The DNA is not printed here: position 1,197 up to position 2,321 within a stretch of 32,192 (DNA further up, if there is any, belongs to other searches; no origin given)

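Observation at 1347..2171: Soluble tandem USP-like protein translationally wedged between oxidase subunits I and III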

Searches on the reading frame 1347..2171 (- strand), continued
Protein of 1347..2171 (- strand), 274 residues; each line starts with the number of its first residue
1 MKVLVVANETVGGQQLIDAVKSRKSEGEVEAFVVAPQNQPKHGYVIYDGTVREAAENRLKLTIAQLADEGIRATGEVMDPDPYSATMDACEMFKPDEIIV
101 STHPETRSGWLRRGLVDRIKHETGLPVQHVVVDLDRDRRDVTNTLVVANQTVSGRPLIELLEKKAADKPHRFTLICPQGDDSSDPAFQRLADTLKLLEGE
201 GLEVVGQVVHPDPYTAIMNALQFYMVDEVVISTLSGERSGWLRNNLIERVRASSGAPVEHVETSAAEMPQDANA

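Call 32: search_solved_structures(query=A1, max_evalue=1, show_alignments=3)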
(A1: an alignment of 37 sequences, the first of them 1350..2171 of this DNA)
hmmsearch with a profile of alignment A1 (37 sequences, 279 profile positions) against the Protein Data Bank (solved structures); distinct sequences matched with E-value up to 1: 11.
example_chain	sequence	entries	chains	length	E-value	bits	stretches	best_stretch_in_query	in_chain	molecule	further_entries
2iel_A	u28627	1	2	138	3.6e-07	33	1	7-137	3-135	Hypothetical Protein TT0030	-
8kac_A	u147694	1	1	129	0.22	14.1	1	58-111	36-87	De novo design protein -NX1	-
6hwm_A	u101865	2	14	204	0.36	13.3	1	189-236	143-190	ATP-dependent Clp protease proteolytic subunit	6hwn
1x7g_A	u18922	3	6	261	0.38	13.2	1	60-87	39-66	Putative ketoacyl reductase | ACTINORHODIN POLYKETIDE KETOREDUCTASE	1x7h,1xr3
2rh4_A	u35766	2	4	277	0.42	13.1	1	60-87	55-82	Actinorhodin Polyketide Ketoreductase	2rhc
4dc0_A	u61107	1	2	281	0.42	13.1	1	60-87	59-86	Ketoacyl reductase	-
1w4z_A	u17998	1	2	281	0.43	13.1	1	60-87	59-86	KETOACYL REDUCTASE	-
4dc1_A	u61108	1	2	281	0.43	13.1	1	60-87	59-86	Ketoacyl reductase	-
2rhr_B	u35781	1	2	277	0.44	13.1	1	60-86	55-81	Actinorhodin Polyketide Ketoreductase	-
3csd_B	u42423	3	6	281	0.45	13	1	60-86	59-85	Putative ketoacyl reductase | ketoacyl reductase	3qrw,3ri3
4dbz_A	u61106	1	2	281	0.47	13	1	60-87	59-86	Ketoacyl reductase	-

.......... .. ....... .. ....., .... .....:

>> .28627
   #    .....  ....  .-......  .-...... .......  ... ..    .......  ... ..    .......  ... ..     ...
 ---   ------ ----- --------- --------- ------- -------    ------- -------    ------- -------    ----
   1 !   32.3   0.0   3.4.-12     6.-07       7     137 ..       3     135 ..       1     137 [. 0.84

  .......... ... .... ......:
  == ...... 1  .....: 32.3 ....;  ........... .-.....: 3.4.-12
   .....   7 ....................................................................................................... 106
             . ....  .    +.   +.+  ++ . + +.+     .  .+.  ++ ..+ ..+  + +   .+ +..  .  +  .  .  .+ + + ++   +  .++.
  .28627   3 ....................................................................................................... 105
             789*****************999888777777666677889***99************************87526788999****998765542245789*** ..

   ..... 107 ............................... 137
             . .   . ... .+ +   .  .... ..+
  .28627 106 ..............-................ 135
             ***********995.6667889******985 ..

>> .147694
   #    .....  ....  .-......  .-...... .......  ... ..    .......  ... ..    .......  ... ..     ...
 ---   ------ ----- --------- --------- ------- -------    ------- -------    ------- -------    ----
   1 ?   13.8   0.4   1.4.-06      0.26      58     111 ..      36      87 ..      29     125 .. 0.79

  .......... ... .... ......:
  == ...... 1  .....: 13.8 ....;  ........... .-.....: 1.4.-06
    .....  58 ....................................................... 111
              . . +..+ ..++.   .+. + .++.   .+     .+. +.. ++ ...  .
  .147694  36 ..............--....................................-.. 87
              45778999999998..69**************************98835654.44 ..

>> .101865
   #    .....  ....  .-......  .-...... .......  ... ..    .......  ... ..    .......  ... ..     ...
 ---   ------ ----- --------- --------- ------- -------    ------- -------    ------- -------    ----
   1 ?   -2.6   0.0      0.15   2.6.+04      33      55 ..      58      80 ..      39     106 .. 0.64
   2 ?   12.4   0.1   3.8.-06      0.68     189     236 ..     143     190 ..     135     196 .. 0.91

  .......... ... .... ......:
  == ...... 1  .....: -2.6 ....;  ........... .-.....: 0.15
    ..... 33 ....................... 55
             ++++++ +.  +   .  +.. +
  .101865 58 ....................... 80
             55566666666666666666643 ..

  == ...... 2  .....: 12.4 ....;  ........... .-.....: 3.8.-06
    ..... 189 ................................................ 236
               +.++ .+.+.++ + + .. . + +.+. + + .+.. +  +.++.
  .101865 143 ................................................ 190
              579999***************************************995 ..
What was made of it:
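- On TT0030-like domain (PDB 2IEL; no Pfam model): The profile of A1 against PDB sequences hits 2iel_A at E 3.6e-7, residues 3-135 (call 32).
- Closest known: TT0030 of Thermus thermophilus. Same: Profile E is 3.6e-7 (call 32).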

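Call 33: search_protein_representatives(protein=window:1350-2171:-)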
Query: 274 residues. Proteins with E-value up to 0.001 (for the whole library): 2427; up to 1e-10: 841; up to 1e-30: 79. The best 150 are listed.
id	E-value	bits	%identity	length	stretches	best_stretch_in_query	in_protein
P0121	7.5e-100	349.9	61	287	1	2-267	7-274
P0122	2.6e-69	249.8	51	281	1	2-261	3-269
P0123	1.6e-67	244.0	48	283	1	2-266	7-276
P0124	3.1e-63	229.9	46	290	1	3-265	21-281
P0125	5.8e-62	225.7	47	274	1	3-263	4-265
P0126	8.1e-60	218.7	61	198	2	2-89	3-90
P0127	8.3e-59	215.4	60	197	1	34-216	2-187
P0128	6.2e-57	209.2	44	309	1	3-264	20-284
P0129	4.6e-53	196.6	43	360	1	3-264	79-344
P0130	5.2e-52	193.1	58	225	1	114-271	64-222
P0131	9.2e-50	185.7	58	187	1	46-219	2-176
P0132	2.6e-49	184.2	40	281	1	2-266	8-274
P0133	1.1e-48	182.2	41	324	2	2-136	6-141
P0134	1.4e-48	181.8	55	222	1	2-166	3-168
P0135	1.9e-48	181.5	58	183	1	3-166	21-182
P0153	2.8e-39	151.4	33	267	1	3-261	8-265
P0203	8.9e-30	120.2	33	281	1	3-260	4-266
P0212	8.5e-29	117.0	45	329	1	1-160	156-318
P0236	7.1e-26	107.5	44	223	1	2-138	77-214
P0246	3.7e-25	105.1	45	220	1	2-138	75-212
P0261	1.2e-23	100.1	43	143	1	2-133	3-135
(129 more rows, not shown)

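Call 36: find_homologous_proteins(query=P0236, max_evalue=0.001)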
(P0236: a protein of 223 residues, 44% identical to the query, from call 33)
Query P0236 (223 aa): 8000 proteins with E <= 0.001 among 8000 candidates; the best 120 are listed.
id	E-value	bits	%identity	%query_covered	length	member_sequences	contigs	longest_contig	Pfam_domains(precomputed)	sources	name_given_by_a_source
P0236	4.8e-139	479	100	100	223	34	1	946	-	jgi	jgi:hypothetical protein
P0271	1.3e-137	474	99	100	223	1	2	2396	-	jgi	jgi:hypothetical protein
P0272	1.8e-137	474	99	100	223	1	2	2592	-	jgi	jgi:hypothetical protein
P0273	3.7e-137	473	98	100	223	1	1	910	-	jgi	jgi:GABA permease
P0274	5.2e-137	473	98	100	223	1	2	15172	-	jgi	jgi:hypothetical protein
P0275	9.3e-137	472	98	100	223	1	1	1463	-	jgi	jgi:hypothetical protein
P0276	1.5e-135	468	97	100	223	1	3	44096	-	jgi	jgi:hypothetical protein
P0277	4.5e-128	443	91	100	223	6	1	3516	-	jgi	jgi:hypothetical protein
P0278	5.2e-125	433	90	100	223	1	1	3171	-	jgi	jgi:hypothetical protein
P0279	7.6e-125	433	90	100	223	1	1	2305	-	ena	-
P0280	9.7e-121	419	90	96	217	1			-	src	-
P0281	1.5e-119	415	88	96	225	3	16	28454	-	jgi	jgi:hypothetical protein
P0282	7.0e-116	403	85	97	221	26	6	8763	-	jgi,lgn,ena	jgi:hypothetical protein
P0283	5.0e-115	401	84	97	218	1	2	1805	PF00582.33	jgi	jgi:hypothetical protein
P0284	1.1e-113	396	84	96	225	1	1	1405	-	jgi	jgi:hypothetical protein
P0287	1.8e-113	396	84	97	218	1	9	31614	PF00582.33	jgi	jgi:GABA permease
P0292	2.2e-109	382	82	97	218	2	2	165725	PF00582.33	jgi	jgi:hypothetical protein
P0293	6.1e-109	381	82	97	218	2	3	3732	PF00582.33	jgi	jgi:hypothetical protein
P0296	7.7e-109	380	80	98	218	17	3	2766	PF00582.33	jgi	jgi:hypothetical protein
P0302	6.9e-103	361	79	97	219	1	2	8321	PF00582.33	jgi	jgi:Universal stress protein family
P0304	7.7e-102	358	77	97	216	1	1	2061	PF00582.33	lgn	-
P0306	1.6e-99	350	75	96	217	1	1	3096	PF00582.33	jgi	jgi:Universal stress protein family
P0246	1.6e-96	340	77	96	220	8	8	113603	-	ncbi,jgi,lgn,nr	ncbi:MAG TPA: universal stress protein [Gaiellaceae bacterium]|jgi:hypothetical protein|nr:universal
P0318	2.0e-96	340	74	97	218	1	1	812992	-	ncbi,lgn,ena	-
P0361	6.0e-92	325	72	96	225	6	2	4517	PF00582.33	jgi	jgi:uncharacterized membrane protein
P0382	2.9e-91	323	70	98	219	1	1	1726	PF00582.33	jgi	jgi:hypothetical protein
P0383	3.5e-91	323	70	96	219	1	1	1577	PF00582.33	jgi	jgi:uncharacterized membrane protein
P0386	4.9e-91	322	73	100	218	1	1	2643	PF00582.33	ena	-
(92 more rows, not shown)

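Call 37: find_encoding_contigs(protein=P0318, flank=8000, max_places=2)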
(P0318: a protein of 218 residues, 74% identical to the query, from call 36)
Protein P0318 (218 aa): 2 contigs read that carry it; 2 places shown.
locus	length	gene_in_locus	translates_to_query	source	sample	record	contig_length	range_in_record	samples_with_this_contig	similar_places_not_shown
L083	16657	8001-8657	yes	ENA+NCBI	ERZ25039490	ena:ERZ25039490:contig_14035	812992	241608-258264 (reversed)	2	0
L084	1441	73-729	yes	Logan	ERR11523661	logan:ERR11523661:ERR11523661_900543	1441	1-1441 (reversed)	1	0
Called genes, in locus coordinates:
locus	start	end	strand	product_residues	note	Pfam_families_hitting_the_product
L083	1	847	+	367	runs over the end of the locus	PF07995:GSDH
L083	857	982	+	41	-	-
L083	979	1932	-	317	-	PF00126:HTH_1, PF03466:LysR_substrate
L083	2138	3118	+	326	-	PF08240:ADH_N, PF00107:ADH_zinc_N, PF13602:ADH_zinc_N_2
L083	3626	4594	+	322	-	PF02790:COX2_TM, PF00116:COX2, PF13442:Cytochrome_CBB3, PF00034:Cytochrom_C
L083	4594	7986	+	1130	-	PF00115:COX1, PF00510:COX3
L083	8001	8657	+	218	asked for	-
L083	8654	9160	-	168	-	PF13302:Acetyltransf_3, PF13420:Acetyltransf_4 (weak), PF13523:Acetyltransf_8, PF00583:Acetyltransf_1, PF13673:Acetyltransf_10 (weak), PF13508:Acetyltransf_7 (weak), PF08445:FR47 (weak)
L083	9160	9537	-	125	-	PF00034:Cytochrom_C, PF13442:Cytochrome_CBB3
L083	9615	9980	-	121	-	PF01740:STAS, PF13466:STAS_2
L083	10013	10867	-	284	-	PF13428:TPR_14 (faint), PF13414:TPR_11 (faint), PF13371:TPR_9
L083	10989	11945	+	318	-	PF00962:A_deaminase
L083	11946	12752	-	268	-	PF00902:TatC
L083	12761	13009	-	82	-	PF02416:TatA_B_E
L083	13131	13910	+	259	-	PF00005:ABC_tran, PF02463:SMC_N (faint)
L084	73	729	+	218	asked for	-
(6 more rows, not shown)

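Call 38: find_encoding_contigs(protein=P0246, flank=8000, max_places=3)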
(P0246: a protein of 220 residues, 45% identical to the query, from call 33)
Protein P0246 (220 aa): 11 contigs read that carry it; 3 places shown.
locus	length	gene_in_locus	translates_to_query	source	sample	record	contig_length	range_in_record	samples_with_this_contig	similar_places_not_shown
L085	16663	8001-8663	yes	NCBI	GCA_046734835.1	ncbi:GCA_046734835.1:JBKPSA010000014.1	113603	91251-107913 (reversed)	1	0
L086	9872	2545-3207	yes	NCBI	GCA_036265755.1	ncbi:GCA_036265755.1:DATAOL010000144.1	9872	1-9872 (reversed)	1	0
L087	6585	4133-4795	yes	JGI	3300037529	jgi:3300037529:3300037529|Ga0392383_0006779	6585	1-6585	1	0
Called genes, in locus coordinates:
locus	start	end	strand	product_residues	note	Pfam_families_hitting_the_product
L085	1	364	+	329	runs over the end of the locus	PF07995:GSDH, PF20067:SSL_N (faint)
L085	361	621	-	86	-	-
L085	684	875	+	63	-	-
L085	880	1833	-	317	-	PF00126:HTH_1, PF03466:LysR_substrate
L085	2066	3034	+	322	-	PF08240:ADH_N, PF00107:ADH_zinc_N, PF13602:ADH_zinc_N_2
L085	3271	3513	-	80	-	PF20059:DUF6458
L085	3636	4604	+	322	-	PF02790:COX2_TM, PF00116:COX2, PF13442:Cytochrome_CBB3, PF00034:Cytochrom_C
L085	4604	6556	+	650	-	PF00115:COX1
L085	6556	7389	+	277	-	-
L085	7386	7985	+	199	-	PF00510:COX3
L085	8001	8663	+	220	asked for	-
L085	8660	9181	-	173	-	PF13302:Acetyltransf_3, PF13420:Acetyltransf_4 (weak), PF13523:Acetyltransf_8, PF00583:Acetyltransf_1, PF13673:Acetyltransf_10 (weak), PF13508:Acetyltransf_7 (weak)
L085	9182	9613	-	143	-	PF13442:Cytochrome_CBB3, PF00034:Cytochrom_C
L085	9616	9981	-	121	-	PF01740:STAS, PF13466:STAS_2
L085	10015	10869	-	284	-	PF23914:TPR_CcmH_CycH (faint), PF13431:TPR_17 (faint), PF13432:TPR_16 (faint), PF14559:TPR_19 (weak), PF07719:TPR_2 (faint), PF13414:TPR_11 (faint), PF13428:TPR_14 (weak), PF13371:TPR_9, +1 more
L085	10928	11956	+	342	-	PF00962:A_deaminase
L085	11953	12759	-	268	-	PF00902:TatC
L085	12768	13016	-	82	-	PF02416:TatA_B_E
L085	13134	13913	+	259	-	PF00005:ABC_tran, PF02463:SMC_N (faint)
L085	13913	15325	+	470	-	PF19295:SufBD_N, PF01458:SUFBD_core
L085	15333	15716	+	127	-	PF00903:Glyoxalase, PF13669:Glyoxalase_4 (weak), PF18029:Glyoxalase_6 (faint)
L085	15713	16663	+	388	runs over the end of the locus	PF01458:SUFBD_core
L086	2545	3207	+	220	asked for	-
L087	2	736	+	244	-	?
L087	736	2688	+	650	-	PF00115:COX1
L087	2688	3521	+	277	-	-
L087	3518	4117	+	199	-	PF00510:COX3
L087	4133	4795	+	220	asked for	-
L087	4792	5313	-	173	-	PF13302:Acetyltransf_3, PF13420:Acetyltransf_4 (weak), PF13523:Acetyltransf_8, PF00583:Acetyltransf_1, PF13673:Acetyltransf_10 (weak), PF13508:Acetyltransf_7 (weak)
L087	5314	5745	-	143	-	PF13442:Cytochrome_CBB3, PF00034:Cytochrom_C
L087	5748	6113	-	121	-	PF01740:STAS, PF13466:STAS_2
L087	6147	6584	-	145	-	?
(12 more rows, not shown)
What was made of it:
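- It is present in Gaiellaceae loci (call 38).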

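Call 46: find_encoding_contigs(protein=P0128, flank=6000, max_places=2)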
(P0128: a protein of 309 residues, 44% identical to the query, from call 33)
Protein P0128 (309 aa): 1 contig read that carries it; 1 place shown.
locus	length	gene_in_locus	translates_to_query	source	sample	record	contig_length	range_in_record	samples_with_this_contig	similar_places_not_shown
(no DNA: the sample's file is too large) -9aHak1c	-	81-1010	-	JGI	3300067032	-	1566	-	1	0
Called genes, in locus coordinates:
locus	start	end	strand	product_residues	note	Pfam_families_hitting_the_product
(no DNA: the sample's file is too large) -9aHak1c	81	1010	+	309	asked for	-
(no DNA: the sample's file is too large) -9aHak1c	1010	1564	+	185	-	?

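Call 47: find_encoding_contigs(protein=P0132, flank=6000, max_places=2)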
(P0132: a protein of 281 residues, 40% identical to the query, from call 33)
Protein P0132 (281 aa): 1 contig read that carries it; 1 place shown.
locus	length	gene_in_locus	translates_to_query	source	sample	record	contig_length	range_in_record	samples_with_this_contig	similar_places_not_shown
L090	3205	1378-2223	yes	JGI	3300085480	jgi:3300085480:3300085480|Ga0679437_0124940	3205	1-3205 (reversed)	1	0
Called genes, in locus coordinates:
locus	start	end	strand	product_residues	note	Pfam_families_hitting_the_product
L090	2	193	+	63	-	?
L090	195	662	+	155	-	PF07987:DUF1775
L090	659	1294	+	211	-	-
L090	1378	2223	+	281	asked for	-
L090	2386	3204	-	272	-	?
